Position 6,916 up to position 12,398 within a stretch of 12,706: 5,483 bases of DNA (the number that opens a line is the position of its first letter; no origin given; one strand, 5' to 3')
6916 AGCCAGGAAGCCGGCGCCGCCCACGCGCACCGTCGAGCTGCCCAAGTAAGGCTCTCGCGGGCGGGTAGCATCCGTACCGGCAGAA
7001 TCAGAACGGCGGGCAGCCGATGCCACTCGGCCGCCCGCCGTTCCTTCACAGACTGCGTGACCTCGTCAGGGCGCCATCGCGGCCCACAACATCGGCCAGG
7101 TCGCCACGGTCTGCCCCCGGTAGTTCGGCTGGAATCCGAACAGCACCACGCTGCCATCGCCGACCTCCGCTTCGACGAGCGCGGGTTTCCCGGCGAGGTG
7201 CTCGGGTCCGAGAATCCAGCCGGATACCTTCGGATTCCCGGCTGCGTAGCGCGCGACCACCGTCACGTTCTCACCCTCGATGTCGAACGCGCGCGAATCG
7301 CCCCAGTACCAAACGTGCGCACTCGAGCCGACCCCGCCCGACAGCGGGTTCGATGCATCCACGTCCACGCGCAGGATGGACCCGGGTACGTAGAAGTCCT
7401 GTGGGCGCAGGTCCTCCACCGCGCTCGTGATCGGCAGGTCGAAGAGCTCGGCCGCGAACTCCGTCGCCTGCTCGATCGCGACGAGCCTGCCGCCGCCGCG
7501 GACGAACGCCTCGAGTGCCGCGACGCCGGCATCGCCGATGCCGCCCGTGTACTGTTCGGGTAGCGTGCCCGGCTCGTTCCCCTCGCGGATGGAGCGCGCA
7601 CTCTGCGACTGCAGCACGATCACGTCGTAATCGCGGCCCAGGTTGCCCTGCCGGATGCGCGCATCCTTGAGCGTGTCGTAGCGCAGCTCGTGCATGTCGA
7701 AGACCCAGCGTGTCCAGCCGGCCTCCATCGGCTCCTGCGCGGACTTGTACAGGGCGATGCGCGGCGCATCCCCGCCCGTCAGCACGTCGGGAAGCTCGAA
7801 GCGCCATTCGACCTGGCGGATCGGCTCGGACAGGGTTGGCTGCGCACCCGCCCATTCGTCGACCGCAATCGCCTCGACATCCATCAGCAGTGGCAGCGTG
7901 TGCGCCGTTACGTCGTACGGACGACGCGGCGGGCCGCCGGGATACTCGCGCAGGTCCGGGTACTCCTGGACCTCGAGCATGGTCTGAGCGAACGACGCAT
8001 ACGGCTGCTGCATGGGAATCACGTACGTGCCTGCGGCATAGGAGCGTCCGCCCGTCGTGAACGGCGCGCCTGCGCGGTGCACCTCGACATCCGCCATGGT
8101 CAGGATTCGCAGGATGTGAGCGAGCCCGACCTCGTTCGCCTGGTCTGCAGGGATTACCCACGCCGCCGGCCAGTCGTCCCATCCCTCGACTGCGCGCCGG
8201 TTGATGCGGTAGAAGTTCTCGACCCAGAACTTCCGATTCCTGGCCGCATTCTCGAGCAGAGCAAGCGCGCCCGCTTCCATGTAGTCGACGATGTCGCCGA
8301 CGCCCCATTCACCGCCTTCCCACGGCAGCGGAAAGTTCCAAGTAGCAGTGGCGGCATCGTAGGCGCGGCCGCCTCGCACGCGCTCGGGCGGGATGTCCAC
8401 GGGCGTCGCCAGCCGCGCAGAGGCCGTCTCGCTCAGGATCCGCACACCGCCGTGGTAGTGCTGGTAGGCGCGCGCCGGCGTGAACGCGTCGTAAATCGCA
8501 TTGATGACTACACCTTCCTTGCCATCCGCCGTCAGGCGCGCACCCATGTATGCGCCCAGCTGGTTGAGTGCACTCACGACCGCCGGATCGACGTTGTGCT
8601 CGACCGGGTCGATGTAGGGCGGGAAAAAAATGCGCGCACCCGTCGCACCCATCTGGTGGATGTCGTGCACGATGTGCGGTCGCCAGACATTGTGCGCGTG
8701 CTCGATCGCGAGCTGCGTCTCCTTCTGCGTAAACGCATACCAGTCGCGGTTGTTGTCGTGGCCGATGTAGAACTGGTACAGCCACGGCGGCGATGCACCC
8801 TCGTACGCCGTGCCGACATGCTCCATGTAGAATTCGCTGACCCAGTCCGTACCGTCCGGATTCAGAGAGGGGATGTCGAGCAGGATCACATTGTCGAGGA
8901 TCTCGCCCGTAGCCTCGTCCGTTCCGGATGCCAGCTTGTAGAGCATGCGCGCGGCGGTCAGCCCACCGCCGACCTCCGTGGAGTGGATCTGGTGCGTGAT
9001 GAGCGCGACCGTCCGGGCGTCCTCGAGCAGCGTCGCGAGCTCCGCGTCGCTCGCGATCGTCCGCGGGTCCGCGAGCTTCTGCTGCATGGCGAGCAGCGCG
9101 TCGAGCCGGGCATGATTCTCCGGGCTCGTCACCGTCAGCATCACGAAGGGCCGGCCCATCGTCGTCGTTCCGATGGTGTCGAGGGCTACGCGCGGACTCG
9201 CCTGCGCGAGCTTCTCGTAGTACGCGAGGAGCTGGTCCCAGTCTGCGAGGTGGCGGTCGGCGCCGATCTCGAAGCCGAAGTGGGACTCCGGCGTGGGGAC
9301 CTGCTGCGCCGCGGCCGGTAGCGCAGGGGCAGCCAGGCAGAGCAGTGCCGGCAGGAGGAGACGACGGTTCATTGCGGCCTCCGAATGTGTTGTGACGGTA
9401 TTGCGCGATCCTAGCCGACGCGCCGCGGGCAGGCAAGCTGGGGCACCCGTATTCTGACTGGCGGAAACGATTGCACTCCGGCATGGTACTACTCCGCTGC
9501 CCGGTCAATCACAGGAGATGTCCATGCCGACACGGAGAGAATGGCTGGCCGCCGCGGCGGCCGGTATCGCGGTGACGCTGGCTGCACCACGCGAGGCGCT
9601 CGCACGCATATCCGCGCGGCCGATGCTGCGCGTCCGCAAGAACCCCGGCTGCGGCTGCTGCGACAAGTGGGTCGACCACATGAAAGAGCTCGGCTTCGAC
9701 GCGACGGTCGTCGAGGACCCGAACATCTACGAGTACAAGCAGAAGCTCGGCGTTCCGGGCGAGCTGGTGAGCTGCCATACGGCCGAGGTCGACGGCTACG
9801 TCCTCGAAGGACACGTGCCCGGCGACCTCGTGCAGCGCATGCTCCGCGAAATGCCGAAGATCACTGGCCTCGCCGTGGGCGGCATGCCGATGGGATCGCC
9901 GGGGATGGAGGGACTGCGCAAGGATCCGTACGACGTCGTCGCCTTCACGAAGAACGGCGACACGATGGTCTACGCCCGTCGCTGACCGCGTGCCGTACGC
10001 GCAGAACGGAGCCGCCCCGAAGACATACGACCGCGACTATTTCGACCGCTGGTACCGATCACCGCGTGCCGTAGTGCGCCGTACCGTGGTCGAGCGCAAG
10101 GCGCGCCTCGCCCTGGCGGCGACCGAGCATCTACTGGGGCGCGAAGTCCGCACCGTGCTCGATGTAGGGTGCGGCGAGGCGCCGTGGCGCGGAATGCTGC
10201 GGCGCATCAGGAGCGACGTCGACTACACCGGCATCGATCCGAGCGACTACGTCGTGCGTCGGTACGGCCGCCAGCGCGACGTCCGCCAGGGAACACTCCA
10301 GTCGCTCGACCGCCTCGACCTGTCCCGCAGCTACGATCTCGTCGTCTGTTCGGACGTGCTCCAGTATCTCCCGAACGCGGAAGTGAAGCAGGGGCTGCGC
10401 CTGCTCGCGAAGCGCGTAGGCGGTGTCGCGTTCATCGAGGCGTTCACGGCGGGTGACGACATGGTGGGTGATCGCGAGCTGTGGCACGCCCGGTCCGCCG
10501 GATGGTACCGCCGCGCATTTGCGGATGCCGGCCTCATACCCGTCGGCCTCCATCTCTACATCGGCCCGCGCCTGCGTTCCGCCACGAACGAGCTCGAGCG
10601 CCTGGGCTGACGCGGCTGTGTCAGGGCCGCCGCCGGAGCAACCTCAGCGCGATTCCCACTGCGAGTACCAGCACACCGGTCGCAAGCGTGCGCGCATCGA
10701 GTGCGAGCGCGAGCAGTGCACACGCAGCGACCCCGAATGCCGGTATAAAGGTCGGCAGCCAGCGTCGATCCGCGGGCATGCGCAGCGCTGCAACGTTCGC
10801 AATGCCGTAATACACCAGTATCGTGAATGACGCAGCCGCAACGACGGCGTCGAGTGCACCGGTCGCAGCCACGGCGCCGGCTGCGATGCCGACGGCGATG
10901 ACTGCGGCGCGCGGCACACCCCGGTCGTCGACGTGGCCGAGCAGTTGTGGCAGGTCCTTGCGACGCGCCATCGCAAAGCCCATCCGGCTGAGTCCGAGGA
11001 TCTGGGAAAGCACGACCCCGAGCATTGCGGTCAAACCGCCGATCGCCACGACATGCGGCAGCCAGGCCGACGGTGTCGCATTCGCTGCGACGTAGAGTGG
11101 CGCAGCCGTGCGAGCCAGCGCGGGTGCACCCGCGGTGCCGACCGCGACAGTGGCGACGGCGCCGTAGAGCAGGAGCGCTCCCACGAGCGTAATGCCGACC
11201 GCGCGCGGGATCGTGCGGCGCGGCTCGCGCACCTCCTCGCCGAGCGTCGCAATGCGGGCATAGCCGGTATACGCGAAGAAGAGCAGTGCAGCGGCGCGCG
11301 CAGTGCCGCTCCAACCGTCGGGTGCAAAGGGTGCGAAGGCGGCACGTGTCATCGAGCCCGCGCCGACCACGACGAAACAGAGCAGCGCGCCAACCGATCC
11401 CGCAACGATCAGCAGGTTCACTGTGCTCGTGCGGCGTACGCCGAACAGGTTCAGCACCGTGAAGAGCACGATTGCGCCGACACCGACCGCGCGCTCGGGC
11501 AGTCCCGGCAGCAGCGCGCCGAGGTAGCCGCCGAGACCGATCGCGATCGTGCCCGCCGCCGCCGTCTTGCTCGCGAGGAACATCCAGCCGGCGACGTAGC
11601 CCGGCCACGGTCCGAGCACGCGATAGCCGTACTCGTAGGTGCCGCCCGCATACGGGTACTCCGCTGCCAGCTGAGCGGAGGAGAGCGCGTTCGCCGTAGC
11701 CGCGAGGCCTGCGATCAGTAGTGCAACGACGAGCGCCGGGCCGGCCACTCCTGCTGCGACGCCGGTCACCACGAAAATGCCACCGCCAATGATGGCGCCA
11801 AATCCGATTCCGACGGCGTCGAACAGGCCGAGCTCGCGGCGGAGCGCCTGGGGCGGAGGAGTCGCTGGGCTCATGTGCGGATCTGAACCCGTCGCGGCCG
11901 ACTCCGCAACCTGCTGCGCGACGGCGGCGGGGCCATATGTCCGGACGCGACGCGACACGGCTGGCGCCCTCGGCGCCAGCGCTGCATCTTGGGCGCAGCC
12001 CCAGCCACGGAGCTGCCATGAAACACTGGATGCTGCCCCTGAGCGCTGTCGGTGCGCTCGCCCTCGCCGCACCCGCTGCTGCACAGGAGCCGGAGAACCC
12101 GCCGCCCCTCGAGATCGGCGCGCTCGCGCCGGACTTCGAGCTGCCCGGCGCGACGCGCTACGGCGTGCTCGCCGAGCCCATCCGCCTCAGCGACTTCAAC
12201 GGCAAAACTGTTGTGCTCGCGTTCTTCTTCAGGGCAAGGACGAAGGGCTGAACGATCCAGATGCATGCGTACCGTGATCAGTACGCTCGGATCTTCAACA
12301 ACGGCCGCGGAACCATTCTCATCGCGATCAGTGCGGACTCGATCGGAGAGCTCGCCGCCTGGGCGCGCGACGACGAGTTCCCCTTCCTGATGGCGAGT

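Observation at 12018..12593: Peroxiredoxin gene interrupted by a single in-frame TGA at the catalytic cysteine: candidate selenocysteine-containing PrxQ/Bcp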

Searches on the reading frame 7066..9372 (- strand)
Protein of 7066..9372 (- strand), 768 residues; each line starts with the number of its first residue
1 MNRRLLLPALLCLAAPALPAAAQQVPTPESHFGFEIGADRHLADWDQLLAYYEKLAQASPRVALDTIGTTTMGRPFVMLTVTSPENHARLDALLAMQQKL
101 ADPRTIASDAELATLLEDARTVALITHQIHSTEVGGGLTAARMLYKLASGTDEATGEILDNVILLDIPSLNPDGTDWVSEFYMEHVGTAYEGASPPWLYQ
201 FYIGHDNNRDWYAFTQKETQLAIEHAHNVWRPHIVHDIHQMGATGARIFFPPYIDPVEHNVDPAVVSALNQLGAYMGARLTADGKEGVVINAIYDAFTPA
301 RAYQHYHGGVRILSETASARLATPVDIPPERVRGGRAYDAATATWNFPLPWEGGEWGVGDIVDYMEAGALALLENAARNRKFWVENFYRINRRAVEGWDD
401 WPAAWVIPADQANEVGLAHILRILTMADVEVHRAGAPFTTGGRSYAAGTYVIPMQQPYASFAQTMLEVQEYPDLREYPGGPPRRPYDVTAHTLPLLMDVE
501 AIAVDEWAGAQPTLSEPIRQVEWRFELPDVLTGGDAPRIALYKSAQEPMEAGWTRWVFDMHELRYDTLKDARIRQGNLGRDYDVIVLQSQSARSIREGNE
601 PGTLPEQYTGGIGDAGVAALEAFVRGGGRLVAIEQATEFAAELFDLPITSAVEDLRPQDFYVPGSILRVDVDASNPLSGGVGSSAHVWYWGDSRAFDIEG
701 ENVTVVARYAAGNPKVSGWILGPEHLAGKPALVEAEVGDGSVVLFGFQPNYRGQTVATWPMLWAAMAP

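Call 20: search_protein_families(library=pfam, proteins=[window:7066-9372:-], max_evalue=0.001)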
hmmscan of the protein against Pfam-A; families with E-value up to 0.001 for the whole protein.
window:7066-9372:- (768 aa): 1 family
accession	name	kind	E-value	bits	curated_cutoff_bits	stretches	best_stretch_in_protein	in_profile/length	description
PF00246.29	Peptidase_M14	-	6.2e-14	52.7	21.6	1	49-216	2-138/286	Zinc carboxypeptidase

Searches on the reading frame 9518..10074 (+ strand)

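Call 20: search_protein_families(library=pfam, proteins=[window:9541-10074:+], max_evalue=0.001)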
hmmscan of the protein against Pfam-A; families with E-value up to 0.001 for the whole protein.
window:9541-10074:+ (177 aa): 0 families

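Call 83: search_protein_families(library=pfam, proteins=[window:9518-9985:+], max_evalue=0.01)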
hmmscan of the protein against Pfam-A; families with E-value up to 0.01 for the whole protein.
window:9518-9985:+ (155 aa): 1 family
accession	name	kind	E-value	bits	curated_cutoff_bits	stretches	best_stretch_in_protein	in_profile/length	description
PF04214.18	DUF411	-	2.1e-23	82.2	27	1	83-130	1-48/48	Protein of unknown function, DUF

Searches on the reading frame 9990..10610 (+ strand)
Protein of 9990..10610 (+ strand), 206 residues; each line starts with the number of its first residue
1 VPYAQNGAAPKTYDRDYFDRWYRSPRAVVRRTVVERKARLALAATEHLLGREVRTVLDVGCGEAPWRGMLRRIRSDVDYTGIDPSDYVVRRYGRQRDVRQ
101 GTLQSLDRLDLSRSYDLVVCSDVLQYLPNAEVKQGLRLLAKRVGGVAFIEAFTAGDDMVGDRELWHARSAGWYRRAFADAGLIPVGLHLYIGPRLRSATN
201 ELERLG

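Call 20: search_protein_families(library=pfam, proteins=[window:9990-10610:+], max_evalue=0.001)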
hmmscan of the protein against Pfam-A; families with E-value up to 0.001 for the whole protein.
window:9990-10610:+ (206 aa): 5 families
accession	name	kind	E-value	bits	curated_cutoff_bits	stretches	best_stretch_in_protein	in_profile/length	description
PF13489.12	Methyltransf_23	-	1.7e-11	44.5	27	1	42-167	10-134/164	Methyltransferase domain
PF08242.18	Methyltransf_12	-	1.5e-09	38.9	30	1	57-140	1-89/98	Methyltransferase domain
PF13649.12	Methyltransf_25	-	2.1e-08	35.1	27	1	56-140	1-90/97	Methyltransferase domain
PF08241.18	Methyltransf_11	-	2.8e-07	31.5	21.2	1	57-130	1-76/95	Methyltransferase domain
PF13847.12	Methyltransf_31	-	0.00011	22.3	27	1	55-130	6-90/145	Methyltransferase domain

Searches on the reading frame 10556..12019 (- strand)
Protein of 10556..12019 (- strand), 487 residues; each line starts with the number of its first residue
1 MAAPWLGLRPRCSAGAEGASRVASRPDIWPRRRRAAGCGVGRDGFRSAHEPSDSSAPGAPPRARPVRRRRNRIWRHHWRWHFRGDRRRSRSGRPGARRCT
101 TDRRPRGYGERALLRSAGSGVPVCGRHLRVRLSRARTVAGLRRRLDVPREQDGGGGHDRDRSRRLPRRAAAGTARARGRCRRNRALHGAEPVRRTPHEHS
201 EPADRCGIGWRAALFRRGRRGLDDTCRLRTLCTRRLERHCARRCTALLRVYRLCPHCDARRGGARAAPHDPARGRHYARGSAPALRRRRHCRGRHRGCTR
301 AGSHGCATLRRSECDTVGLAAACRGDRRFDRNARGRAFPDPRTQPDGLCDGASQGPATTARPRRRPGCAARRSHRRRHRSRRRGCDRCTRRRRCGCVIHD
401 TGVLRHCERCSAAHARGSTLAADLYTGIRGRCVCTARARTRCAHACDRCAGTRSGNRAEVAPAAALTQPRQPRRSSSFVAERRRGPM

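Call 20: search_protein_families(library=pfam, proteins=[window:10556-12019:-], max_evalue=0.001)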
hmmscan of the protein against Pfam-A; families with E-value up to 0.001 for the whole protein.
window:10556-12019:- (487 aa): 0 families

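Call 83: search_protein_families(library=pfam, proteins=[window:10556-11875:-], max_evalue=0.01)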
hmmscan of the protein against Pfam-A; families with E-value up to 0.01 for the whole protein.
window:10556-11875:- (439 aa): 0 families

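Call 85: search_protein_families(library=pfam, proteins=[window:10621-11874:-], max_evalue=0.001)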
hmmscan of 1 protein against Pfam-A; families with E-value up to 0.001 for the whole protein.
window:10621-11874:- (417 aa): 2 families
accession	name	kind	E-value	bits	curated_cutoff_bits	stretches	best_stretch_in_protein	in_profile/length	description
PF13520.12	AA_permease_2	-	5.5e-42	144.6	27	1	15-388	1-398/427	Amino acid permease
PF00324.27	AA_permease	-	5.5e-40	137.9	24.6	1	23-366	5-381/470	Amino acid permease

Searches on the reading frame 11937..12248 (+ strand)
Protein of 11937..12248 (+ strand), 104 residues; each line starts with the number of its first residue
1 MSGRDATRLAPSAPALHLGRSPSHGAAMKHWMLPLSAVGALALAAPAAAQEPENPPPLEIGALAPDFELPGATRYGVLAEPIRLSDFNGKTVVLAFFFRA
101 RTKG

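Call 82: list_cluster_members(proteins=[P0042, window:11937-12248:+, window:12018-12248:+])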
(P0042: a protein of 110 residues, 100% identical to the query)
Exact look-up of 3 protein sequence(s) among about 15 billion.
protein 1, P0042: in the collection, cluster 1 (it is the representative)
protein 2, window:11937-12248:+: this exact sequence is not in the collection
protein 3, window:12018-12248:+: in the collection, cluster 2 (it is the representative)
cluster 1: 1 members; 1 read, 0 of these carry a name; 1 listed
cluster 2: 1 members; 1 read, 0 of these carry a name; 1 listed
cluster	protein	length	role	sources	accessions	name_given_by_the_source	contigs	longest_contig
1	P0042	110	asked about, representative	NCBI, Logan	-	-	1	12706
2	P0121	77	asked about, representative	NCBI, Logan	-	-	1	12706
